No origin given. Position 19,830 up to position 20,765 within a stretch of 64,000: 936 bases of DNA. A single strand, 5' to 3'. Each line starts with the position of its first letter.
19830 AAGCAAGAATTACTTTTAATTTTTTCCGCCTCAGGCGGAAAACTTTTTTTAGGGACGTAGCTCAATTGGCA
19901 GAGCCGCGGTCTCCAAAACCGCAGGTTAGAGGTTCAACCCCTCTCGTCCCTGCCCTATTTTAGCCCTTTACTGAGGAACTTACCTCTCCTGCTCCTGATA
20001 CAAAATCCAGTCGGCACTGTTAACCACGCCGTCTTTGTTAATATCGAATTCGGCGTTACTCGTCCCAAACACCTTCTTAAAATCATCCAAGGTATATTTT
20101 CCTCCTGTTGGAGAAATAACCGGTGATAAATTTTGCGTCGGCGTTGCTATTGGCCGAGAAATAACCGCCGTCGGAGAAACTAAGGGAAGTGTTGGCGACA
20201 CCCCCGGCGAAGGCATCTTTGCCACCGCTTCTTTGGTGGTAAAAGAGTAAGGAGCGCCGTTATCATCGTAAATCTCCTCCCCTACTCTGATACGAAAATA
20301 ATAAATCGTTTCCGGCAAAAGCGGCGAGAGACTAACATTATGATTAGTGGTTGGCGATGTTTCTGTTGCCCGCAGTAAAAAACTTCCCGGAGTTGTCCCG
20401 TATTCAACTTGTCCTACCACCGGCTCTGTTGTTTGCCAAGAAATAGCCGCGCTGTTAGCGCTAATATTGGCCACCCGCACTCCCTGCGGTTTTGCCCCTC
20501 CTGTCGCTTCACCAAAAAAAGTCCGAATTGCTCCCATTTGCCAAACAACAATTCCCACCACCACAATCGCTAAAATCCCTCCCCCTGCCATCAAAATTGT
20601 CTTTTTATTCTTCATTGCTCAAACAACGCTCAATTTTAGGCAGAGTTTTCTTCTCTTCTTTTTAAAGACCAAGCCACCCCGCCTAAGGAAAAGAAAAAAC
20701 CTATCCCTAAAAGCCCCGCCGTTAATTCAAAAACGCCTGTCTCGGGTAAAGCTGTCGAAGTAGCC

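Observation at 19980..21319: Adjacent cohesin-like/LPXTG and FN3/dockerin-like genes: a possible minimal cohesin-dockerin surface pairing module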

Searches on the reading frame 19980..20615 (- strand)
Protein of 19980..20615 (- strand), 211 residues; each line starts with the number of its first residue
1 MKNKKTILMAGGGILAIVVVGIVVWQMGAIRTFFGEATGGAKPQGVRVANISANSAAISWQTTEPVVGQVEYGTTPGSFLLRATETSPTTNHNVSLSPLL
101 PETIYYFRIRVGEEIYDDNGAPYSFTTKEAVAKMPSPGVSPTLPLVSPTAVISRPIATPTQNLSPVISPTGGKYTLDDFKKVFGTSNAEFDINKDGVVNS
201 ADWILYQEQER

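Call 3: search_protein_families(library=pfam, proteins=[window:19980-20615:-], max_evalue=10)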
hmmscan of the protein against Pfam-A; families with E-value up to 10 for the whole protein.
window:19980-20615:- (211 aa): 4 families
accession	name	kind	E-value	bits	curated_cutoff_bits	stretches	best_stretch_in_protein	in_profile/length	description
PF16656.11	Pur_ac_phosph_N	-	1.3e-09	38.9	30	1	43-127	1-93/93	Purple acid Phosphatase, N-terminal domain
PF00041.27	fn3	-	1.6e-05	25.4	25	1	42-111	2-68/84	Fibronectin type III domain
PF00404.24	Dockerin_1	-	0.034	14.8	22.9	1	185-202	31-48/57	Dockerin type I domain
PF00036.39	EF-hand_1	-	0.26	11.4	25.4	1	189-204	8-23/29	EF hand domain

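Call 4: search_protein_families(library=ncbifam, proteins=[window:19980-20615:-], max_evalue=10)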
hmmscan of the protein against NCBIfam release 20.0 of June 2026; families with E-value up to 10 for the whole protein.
window:19980-20615:- (211 aa): 0 families

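Call 9: find_homologous_proteins(query=window:19980-20615:-, max_evalue=0.001)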
Query window:19980-20615:- (211 aa): 201 proteins with E <= 0.001 among 483 candidates; the best 120 are listed.
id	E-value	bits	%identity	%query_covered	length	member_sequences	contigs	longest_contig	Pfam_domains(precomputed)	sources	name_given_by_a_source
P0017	1.0e-130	452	97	100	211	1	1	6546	PF00041.28,PF16656.12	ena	-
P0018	6.8e-129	446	100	96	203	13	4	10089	PF00041.28,PF16656.12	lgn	-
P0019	1.6e-128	444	97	100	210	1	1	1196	PF00041.28,PF16656.12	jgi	-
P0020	3.4e-128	443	96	100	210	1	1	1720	PF00041.28,PF16656.12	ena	-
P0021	4.8e-128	443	97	100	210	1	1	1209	PF00041.28,PF16656.12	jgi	-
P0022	7.0e-128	442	96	100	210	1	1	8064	PF00041.28,PF16656.12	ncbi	-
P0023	9.1e-128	442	97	100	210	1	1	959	PF00041.28,PF16656.12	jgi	-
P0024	9.3e-128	442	96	100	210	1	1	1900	PF00041.28,PF16656.12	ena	-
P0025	1.1e-127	442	96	100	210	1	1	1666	PF00041.28,PF16656.12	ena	-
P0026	2.0e-127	441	96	100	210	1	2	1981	PF00041.28,PF16656.12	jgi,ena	-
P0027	2.1e-127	441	96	100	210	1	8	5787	PF00041.28,PF16656.12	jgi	jgi:hypothetical protein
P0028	2.9e-127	440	96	100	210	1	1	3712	PF00041.28,PF16656.12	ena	-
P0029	3.1e-127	440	96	100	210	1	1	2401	PF00041.28,PF16656.12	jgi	-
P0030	3.1e-127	440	96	100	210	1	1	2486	PF00041.28,PF16656.12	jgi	-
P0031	3.9e-127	440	96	100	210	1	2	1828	PF00041.28,PF16656.12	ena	-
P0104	7.6e-60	220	48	100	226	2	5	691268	PF16656.12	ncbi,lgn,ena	-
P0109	1.1e-37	148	43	90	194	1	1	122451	PF16656.12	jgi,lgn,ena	-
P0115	1.9e-32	131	39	86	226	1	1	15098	PF00404.25,PF16656.12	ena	-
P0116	2.0e-31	127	45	83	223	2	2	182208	PF00404.25,PF16656.12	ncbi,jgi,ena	ncbi:MAG: fibronectin type III domain-containing protein [Candidatus Shapirobacteria bacterium]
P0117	6.8e-31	126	37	100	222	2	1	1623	PF00404.25,PF16656.12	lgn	-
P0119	8.2e-31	125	39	97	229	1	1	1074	PF00404.25,PF16656.12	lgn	-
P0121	1.2e-30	125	41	85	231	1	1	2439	PF00404.25,PF16656.12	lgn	-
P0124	3.5e-30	123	44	83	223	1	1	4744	PF00404.25,PF16656.12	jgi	-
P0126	4.1e-30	123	41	82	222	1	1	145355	PF00404.25,PF16656.12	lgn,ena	-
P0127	4.4e-30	123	43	83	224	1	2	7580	PF00404.25,PF16656.12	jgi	jgi:hypothetical protein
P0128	4.7e-30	123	39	86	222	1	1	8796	PF00404.25,PF16656.12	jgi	-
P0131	6.5e-30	122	38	86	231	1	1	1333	PF00404.25,PF16656.12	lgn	-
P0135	1.0e-29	122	39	86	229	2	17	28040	PF00404.25,PF16656.12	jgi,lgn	-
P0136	2.7e-29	120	38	85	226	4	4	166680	PF00404.25,PF16656.12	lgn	-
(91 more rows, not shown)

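Call 12: find_encoding_contigs(protein=P0116, flank=6000, max_places=2)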
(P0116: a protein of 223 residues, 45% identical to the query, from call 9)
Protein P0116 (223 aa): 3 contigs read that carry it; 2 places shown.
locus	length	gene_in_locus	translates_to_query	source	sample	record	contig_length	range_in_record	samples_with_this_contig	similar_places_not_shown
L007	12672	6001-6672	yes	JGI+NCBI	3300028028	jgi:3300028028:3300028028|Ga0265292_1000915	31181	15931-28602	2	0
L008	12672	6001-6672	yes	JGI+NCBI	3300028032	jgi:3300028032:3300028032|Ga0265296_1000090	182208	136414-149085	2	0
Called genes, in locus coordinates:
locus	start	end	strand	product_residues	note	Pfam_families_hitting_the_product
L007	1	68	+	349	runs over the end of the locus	PF02163:Peptidase_M50, PF04495:GRASP55_65, PF13180:PDZ_2, PF17820:PDZ_6 (weak)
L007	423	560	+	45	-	-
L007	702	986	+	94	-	-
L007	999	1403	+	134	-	-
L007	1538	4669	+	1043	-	-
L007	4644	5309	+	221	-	-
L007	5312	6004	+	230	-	PF00963:Cohesin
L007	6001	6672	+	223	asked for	PF16656:Pur_ac_phosph_N, PF00404:Dockerin_1 (weak)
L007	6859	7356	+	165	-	PF09424:YqeY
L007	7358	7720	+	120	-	PF02130:YbeY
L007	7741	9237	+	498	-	PF13177:DNA_pol3_delta2, PF13401:AAA_22 (faint), PF00004:AAA, PF07728:AAA_5 (faint), PF20964:DnaX_C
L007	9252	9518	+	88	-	-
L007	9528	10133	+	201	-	PF21176:RecR_HhH, PF02132:RecR_ZnF (faint), PF01751:Toprim, PF13662:Toprim_4, PF21175:RecR_C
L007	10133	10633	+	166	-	-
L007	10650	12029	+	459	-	PF01406:tRNA-synt_1e, PF09334:tRNA-synt_1g (weak), PF23493:CysS_C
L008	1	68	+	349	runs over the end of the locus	PF02163:Peptidase_M50, PF04495:GRASP55_65, PF13180:PDZ_2, PF17820:PDZ_6 (weak)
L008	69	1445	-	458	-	PF01229:Glyco_hydro_39, PF11790:Glyco_hydro_cc (weak)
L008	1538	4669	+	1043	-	-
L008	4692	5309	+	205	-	-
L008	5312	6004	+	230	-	PF00963:Cohesin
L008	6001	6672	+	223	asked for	PF16656:Pur_ac_phosph_N, PF00404:Dockerin_1 (weak)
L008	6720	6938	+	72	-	PF01165:Ribosomal_S21 (faint)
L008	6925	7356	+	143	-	PF09424:YqeY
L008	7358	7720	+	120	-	PF02130:YbeY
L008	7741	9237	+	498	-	PF13177:DNA_pol3_delta2, PF13401:AAA_22 (faint), PF00004:AAA, PF07728:AAA_5 (faint), PF20964:DnaX_C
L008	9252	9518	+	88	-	-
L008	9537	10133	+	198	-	PF21176:RecR_HhH, PF02132:RecR_ZnF (faint), PF01751:Toprim, PF13662:Toprim_4, PF21175:RecR_C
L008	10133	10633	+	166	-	-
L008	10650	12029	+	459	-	PF01406:tRNA-synt_1e, PF09334:tRNA-synt_1g (weak), PF23493:CysS_C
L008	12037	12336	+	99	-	PF01250:Ribosomal_S6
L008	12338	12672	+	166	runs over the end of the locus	PF00436:SSB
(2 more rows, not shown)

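Call 13: find_encoding_contigs(protein=P0104, flank=6000, max_places=2)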
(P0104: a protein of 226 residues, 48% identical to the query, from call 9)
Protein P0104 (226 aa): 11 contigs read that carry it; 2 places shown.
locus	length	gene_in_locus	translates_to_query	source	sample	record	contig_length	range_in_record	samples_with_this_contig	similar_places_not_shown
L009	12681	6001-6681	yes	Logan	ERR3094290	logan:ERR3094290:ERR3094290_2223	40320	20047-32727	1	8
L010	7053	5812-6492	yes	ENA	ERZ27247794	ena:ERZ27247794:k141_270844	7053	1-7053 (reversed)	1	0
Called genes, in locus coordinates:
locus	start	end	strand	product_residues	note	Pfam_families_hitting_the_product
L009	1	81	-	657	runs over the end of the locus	PF01751:Toprim, PF01131:Topoisom_bac, PF01396:Zn_ribbon_Top1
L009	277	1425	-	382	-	PF02481:DNA_processg_A, PF17782:WHD_DprA (faint)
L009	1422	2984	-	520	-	PF03717:PBP_dimer, PF00905:Transpeptidase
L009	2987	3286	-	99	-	-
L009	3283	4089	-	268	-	PF04085:MreC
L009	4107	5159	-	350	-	PF00022:Actin, PF06723:MreB_Mbl, PF00012:HSP70, PF11104:PilM_2 (faint), PF14450:FtsA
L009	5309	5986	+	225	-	PF00963:Cohesin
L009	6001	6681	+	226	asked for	PF16656:Pur_ac_phosph_N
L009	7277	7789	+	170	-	PF13367:PrsW-protease (weak)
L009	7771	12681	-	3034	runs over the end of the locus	PF13385:Laminin_G_3, PF08239:SH3_3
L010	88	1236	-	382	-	PF02481:DNA_processg_A, PF17782:WHD_DprA (faint)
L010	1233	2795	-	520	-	PF03717:PBP_dimer, PF00905:Transpeptidase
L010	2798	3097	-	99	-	-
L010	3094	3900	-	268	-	PF04085:MreC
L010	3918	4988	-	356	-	PF00022:Actin, PF06723:MreB_Mbl, PF00012:HSP70, PF11104:PilM_2 (faint), PF14450:FtsA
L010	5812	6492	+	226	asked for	PF16656:Pur_ac_phosph_N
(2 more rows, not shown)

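Call 14: find_encoding_contigs(protein=P0109, flank=6000, max_places=2)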
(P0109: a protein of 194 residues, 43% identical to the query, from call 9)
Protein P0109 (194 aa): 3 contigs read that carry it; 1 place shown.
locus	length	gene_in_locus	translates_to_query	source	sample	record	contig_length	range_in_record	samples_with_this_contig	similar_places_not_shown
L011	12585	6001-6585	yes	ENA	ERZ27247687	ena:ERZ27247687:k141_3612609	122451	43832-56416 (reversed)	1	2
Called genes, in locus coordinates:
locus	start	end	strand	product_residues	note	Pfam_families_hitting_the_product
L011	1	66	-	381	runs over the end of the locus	PF13439:Glyco_transf_4, PF00534:Glycos_transf_1, PF13692:Glyco_trans_1_4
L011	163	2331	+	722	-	-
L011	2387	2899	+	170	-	-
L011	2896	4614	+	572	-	-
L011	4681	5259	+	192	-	-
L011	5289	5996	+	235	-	PF00963:Cohesin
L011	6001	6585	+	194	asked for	PF16656:Pur_ac_phosph_N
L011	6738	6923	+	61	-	-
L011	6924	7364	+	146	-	PF09424:YqeY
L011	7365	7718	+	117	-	PF02130:YbeY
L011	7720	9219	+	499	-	PF13177:DNA_pol3_delta2, PF00004:AAA, PF12169:DNA_pol3_gamma3 (weak), PF20964:DnaX_C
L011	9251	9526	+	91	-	-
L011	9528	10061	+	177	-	-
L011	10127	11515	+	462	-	PF00133:tRNA-synt_1 (faint), PF01406:tRNA-synt_1e, PF01921:tRNA-synt_1f (faint), PF09334:tRNA-synt_1g (weak)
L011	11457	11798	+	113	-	PF14242:DUF4342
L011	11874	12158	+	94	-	PF01250:Ribosomal_S6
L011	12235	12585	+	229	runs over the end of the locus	PF00436:SSB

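Call 20: find_related_loci(query=A1, collection=genome_contigs, flank=10000)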
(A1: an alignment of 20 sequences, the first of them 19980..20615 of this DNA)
Query A1 (211 aa) in genome_contigs; peptide patterns used: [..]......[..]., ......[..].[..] (x = any residue, [..] = any of these).
84 stretches matched a pattern; 71 encode a relative of the query (tblastn E <= 1e-3); 70 distinct loci.
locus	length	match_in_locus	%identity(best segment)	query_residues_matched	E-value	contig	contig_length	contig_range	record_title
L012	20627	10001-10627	71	1-208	1e-96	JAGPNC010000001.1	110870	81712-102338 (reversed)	Candidatus Shapirobacteria bacterium isolate Gw_SlDig_bin_51 Gw_SlDig_150_length_110870_cov_9.662101, whole genome shotg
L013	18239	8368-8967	59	3-209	1e-78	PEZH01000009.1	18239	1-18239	MAG: Candidatus Shapirobacteria bacterium CG09_land_8_20_14_0_10_38_17 CG09_land_8_20_14_0.10_scaffold_416_c, whole geno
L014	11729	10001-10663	56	1-209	5e-74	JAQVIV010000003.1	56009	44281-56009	MAG: Candidatus Shapirobacteria bacterium isolate STE_48 NODE_954_length_56009_cov_7.993164_Sandtown_E, whole genome sho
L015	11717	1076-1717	54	1-209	6e-70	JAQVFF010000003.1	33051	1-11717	MAG: Candidatus Shapirobacteria bacterium isolate STE_152 NODE_2579_length_33051_cov_3.114688_Sandtown_E, whole genome s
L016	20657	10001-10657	55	1-209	1e-64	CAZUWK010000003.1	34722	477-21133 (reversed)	MAG TPA_asm: uncultured Gammaproteobacteria bacterium isolate SRP241326_co3_66 genome assembly, contig: NODE_1811_length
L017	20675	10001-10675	48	1-210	9e-58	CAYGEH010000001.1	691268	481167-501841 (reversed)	MAG TPA_asm: uncultured Gammaproteobacteria bacterium isolate ERP113451_co2_205 genome assembly, contig: NODE_1_length_6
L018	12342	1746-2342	44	1-211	5e-46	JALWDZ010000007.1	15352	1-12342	MAG: Candidatus Shapirobacteria bacterium isolate T11_metabat1_scaf2bin.010 T11_NODE_1510_length_15352_cov_2.445977, who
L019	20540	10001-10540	48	31-209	3e-46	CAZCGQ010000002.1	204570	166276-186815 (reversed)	MAG TPA_asm: uncultured Gammaproteobacteria bacterium isolate SRP332253_co2_135 genome assembly, contig: NODE_27_length_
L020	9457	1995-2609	44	2-209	4e-45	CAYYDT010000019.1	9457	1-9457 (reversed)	MAG TPA_asm: uncultured Gammaproteobacteria bacterium isolate SRP319275_co2_31 genome assembly, contig: NODE_7290_length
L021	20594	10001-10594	44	17-209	1e-44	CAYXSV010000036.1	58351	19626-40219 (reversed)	MAG TPA_asm: uncultured Gammaproteobacteria bacterium isolate SRP067234_co1_340 genome assembly, contig: k99_193577, who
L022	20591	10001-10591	45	1-204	2e-44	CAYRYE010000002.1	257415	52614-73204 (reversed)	MAG TPA_asm: uncultured Gammaproteobacteria bacterium isolate SRP068000_co4_7 genome assembly, contig: NODE_7_length_257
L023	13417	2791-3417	43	31-211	6e-43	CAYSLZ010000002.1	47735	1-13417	MAG TPA_asm: uncultured Gammaproteobacteria bacterium isolate SRP319275_co2_331 genome assembly, contig: NODE_354_length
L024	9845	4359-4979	42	1-209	1e-42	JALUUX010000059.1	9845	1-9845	MAG: Candidatus Shapirobacteria bacterium isolate 128-326_metabat1_scaf2bin.052 128-326_scaffold_3491_c1, whole genome s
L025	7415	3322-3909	40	1-211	2e-42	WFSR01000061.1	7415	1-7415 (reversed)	MAG: Candidatus Microgenomates bacterium isolate S016_97 k151_58103, whole genome shotgun sequence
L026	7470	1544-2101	43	13-209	4e-40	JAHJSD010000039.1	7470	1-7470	MAG: Patescibacteria group bacterium isolate OS_PC_MetaG.mb.184 OS_PC_MetaG.mb.184_k141_345676, whole genome shotgun seq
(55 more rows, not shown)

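Call 43: predict_structure(alignment_id=A1)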
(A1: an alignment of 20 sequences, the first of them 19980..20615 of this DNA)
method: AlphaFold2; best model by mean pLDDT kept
length: 211 residues; sequences in the alignment: 20
mean_pLDDT: 73.7   pTM: 0.46
mean pLDDT of the five models: 73.7, 70.9, 69.4, 69.0, 67.8
residues with pLDDT >= 90: 68; 70-90: 63; 50-70: 36; < 50: 44
segments of 3 or more residues with pLDDT < 50: 133-172
pLDDT, mean of each block of 10 residues (from residue 1): 76 86 71 52 90 95 92 92 94 96 95 84 90 49 44 39 36 59 66 73 70 44
secondary structure, 60 per line:
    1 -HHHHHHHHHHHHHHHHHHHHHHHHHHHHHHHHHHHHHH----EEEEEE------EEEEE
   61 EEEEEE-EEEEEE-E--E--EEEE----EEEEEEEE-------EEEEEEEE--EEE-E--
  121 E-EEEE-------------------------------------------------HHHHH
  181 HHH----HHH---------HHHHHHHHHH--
elements in order: H2-39 E44-49 E56-66 E68-73 E81-84 E89-96 E104-111 E114-116 E123-126 H176-183 H200-209

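Call 46: search_protein_families(library=pfam, proteins=[L008:1538-4669:+, L008:4692-5309:+, L011:163-2331:+, L011:2387-2899:+, L011:2896-4614:+, L011:4681-5259:+, L008:6001-6672:+], max_evalue=1)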
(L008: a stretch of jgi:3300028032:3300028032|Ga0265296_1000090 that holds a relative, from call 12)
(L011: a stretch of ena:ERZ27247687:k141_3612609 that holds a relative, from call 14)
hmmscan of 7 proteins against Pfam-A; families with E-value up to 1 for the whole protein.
L008:1538-4669:+ (1043 aa): 1 family
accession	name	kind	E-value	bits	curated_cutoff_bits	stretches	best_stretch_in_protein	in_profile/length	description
PF00404.24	Dockerin_1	-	6.5e-05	23.5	22.9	1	980-1035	1-56/57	Dockerin type I domain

L008:4692-5309:+ (205 aa): 1 family
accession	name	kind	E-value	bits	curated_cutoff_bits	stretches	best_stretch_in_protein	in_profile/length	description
PF24063.1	DUF7363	-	0.098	13.7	28.3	0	45-96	11-62/107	Domain of unknown function (DUF7363)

L011:163-2331:+ (722 aa): 0 families

L011:2387-2899:+ (170 aa): 2 families
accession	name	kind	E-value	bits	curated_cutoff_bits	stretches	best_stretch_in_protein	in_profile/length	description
PF18204.6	PGF-CTERM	-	0.037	14.4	18.8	1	10-26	6-22/23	PGF-CTERM motif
PF00746.26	Gram_pos_anchor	-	0.73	10.3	20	0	5-26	16-37/43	LPXTG cell wall anchor motif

L011:2896-4614:+ (572 aa): 1 family
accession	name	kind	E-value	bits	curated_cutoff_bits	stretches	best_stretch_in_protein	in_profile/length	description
PF00404.24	Dockerin_1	-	0.13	13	22.9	1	510-559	2-51/57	Dockerin type I domain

L011:4681-5259:+ (192 aa): 1 family
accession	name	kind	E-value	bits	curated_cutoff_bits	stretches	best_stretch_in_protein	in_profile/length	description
PF00963.24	Cohesin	-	0.0012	19.5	24.1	1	64-177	13-126/139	Cohesin domain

L008:6001-6672:+ (223 aa): 7 families
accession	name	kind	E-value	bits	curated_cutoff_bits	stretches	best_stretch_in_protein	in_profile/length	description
PF16656.11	Pur_ac_phosph_N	-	4.1e-10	40.5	30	1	43-128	1-93/93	Purple acid Phosphatase, N-terminal domain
PF00404.24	Dockerin_1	-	1.8e-06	28.5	22.9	1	161-214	2-49/57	Dockerin type I domain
PF00041.27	fn3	-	0.0028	18.3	25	1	42-112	2-68/84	Fibronectin type III domain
PF13405.12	EF-hand_6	-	0.03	14.5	25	0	202-220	10-28/30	EF-hand domain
PF00036.39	EF-hand_1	-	0.083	12.9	25.4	0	161-180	9-28/29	EF hand domain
PF25788.1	Ig_Rha78A_N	-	0.17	12.6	27.4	1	85-114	56-85/105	Rha78A-like, N-terminal immunoglobulin domain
PF25814.1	fn3_SORL1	-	0.17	12.3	27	1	55-112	16-71/90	SORL1-like, fn3 domain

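Call 47: fold_search(model_id=the predicted structure, library=pdb)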
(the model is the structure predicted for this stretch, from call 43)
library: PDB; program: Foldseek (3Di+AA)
matches with E <= 10: 1886; with E <= 0.001: 126
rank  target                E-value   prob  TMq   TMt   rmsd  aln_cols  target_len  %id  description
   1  4lsd_A                4.8e-05  1.00  0.34  0.66   3.7        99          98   19  Myokine structure (released 2013-10-16)
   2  3b83_C                4.8e-05  1.00  0.33  0.64   3.5        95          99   24  Computer-Based Redesign of a beta Sandwich Protein Suggests that Extensive Negative Design Is Not Required for De Novo (released 2008-11-04)
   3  7e72_E                5.7e-05  1.00  0.34  0.37   3.4        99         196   18  Crystal structure of Tie2-agonistic antibody in complex with human Tie2 Fn2-3 (released 2021-11-10)
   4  3b83_H                5.7e-05  1.00  0.32  0.64   3.5        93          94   26  Computer-Based Redesign of a beta Sandwich Protein Suggests that Extensive Negative Design Is Not Required for De Novo (released 2008-11-04)
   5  3b83_B                7.5e-05  1.00  0.32  0.64   3.7        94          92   24  Computer-Based Redesign of a beta Sandwich Protein Suggests that Extensive Negative Design Is Not Required for De Novo (released 2008-11-04)
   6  4lsd_B                7.9e-05  1.00  0.34  0.70   3.1        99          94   18  Myokine structure (released 2013-10-16)
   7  3teu                  8.8e-05  1.00  0.30  0.58   4.0        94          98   19  Crystal structure of fibcon (released 2012-05-16)
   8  7y8h_B                9.3e-05  1.00  0.32  0.65   4.0        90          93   24  Crystal structure of sDscam FNIII1 domain, isoform alpha7 (released 2023-05-24)
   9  7y8h_A                9.8e-05  1.00  0.30  0.63   5.9        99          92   24  Crystal structure of sDscam FNIII1 domain, isoform alpha7 (released 2023-05-24)
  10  5j7k_B                1.0e-04  1.00  0.32  0.67   3.6        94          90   26  Loop grafting onto a highly stable FN3 scaffold (released 2016-08-17)
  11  3b83_D                1.0e-04  1.00  0.32  0.65   3.6        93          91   25  Computer-Based Redesign of a beta Sandwich Protein Suggests that Extensive Negative Design Is Not Required for De Novo (released 2008-11-04)
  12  7cg5                  1.1e-04  1.00  0.32  0.61   4.2       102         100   18  Structure of the sensor domain (long construct) of the anti-sigma factor RsgI4 in Pseudobacteroides cellulosolvens (released 2021-06-30)
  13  4lsd_C                1.2e-04  1.00  0.33  0.67   3.8        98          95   19  Myokine structure (released 2013-10-16)
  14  5l2h_A                1.3e-04  1.00  0.31  0.63   6.5        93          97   25  Crystal Structure of W26A mutant of anti-EGFR Centyrin P54AR4-83v2 (released 2016-11-02)
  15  2xyc                  1.4e-04  1.00  0.34  0.25   5.7       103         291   16  CRYSTAL STRUCTURE OF NCAM2 IGIV-FN3I (released 2011-02-23)
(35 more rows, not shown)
